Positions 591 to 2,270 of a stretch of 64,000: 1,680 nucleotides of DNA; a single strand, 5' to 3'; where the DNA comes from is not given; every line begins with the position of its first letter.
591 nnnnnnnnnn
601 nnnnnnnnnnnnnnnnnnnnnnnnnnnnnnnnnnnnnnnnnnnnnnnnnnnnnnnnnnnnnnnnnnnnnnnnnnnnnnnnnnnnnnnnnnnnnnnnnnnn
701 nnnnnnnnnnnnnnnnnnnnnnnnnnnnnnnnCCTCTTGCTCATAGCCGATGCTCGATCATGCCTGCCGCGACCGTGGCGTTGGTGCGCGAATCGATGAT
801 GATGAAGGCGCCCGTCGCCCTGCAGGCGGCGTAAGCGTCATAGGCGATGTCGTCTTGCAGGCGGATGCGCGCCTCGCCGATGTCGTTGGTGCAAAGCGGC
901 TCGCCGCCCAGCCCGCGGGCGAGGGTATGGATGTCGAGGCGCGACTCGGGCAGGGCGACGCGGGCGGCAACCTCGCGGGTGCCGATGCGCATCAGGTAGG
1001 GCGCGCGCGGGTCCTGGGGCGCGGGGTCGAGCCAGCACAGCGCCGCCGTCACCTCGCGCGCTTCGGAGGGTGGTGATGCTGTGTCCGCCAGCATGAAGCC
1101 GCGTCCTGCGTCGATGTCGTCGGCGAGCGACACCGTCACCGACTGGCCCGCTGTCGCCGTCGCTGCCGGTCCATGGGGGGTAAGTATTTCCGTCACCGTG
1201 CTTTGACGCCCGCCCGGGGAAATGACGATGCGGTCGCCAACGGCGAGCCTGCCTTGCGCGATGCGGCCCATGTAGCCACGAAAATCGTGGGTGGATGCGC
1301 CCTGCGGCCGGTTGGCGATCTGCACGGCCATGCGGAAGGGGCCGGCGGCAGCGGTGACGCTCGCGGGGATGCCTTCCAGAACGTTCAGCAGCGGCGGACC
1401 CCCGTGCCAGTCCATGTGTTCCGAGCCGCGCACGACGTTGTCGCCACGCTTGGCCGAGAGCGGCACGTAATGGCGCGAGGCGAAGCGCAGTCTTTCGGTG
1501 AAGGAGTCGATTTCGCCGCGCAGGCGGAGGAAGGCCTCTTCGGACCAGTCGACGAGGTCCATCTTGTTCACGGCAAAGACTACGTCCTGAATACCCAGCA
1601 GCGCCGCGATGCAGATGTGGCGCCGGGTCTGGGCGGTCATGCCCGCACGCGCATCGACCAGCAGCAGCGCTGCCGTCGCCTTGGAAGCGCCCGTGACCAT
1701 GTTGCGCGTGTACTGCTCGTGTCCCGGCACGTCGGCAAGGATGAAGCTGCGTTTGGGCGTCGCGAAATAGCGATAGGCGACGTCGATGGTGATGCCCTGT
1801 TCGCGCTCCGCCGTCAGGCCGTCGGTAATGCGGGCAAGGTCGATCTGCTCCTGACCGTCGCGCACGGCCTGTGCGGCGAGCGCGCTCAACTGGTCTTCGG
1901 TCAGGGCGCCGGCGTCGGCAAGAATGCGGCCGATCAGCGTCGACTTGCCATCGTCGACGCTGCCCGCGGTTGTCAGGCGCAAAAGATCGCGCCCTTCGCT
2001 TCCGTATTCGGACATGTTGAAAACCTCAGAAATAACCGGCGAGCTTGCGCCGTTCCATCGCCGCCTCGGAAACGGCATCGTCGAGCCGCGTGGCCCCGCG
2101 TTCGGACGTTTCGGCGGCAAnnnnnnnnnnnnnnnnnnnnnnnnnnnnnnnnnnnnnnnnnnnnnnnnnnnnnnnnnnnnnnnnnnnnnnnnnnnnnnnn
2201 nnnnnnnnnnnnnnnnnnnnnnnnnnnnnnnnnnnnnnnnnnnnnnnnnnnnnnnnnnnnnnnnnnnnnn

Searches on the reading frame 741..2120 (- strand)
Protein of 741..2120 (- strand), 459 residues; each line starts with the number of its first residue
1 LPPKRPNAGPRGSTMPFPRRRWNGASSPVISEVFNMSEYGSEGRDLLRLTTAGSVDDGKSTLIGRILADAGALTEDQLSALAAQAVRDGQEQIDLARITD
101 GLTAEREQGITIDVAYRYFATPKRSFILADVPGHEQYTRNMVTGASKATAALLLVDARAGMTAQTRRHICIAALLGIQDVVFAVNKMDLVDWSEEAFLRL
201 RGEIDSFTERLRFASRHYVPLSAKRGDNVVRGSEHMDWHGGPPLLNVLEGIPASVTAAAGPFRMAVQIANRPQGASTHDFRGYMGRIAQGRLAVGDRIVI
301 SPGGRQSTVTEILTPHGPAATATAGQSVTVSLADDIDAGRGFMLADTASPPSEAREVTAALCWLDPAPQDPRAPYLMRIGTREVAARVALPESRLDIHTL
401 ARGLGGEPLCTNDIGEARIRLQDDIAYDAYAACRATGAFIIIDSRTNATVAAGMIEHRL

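Call 70: search_protein_families(library=ncbifam, proteins=[window:741-2120:-], max_evalue=0.00001)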
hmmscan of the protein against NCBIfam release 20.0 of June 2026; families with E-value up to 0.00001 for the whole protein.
window:741-2120:- (459 aa): 28 families (the best 25 are shown)
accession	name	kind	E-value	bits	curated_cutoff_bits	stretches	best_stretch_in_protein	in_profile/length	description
NF004035.0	PRK05506.1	subfamily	1.9e-159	531.9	715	1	40-458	18-433/632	bifunctional sulfate adenylyltransferase subunit 1/adenylylsulfate kinase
TIGR02034.1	CysN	subfamily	5.1e-145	483.6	336.1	1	47-455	1-406/406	sulfate adenylyltransferase, large subunit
NF003478.0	PRK05124.1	equivalog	5.9e-145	483.5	590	1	42-457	23-435/475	sulfate adenylyltransferase subunit CysN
NF008969.0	PRK12317.1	subfamily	2.7e-70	237.1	502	1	45-455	6-418/426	elongation factor 1-alpha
TIGR00483.1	EF-1_alpha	equivalog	6e-61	206.2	540.1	1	45-366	6-330/427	translation elongation factor EF-1 subunit alpha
TIGR00475.1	selB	equivalog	2.8e-35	122.1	242.25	1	99-357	25-268/581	selenocysteine-specific translation elongation factor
NF009373.0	PRK12736.1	subfamily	8.7e-27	93.9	452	1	47-345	13-294/394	elongation factor Tu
NF000766.0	PRK00049.1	subfamily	2.9e-26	92.2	449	1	48-347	14-298/396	elongation factor Tu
NF009372.0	PRK12735.1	subfamily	1e-24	87.1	479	1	48-345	14-296/396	elongation factor Tu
TIGR00485.1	EF-Tu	equivalog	7.7e-24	84.1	522.4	1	48-345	14-294/394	elongation factor Tu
TIGR03680.1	eif2g_arch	equivalog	1.5e-19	70.6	514.5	1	50-307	9-256/407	translation initiation factor IF-2 subunit gamma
NF003077.0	PRK04000.1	equivalog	1e-18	67.8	315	1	49-307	12-260/412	translation initiation factor IF-2 subunit gamma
TIGR01394.1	TypA_BipA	equivalog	2e-12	46.1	757.3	1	54-302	9-237/594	translational GTPase TypA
TIGR01393.1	lepA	equivalog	1.2e-11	43.7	533.9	1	54-229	11-168/595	translation elongation factor 4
NF033148.1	tet_protect_M_W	exception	2e-09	36.4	1100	1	53-189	10-132/639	TetM/TetW/TetO/TetS family tetracycline resistance ribosomal protection protein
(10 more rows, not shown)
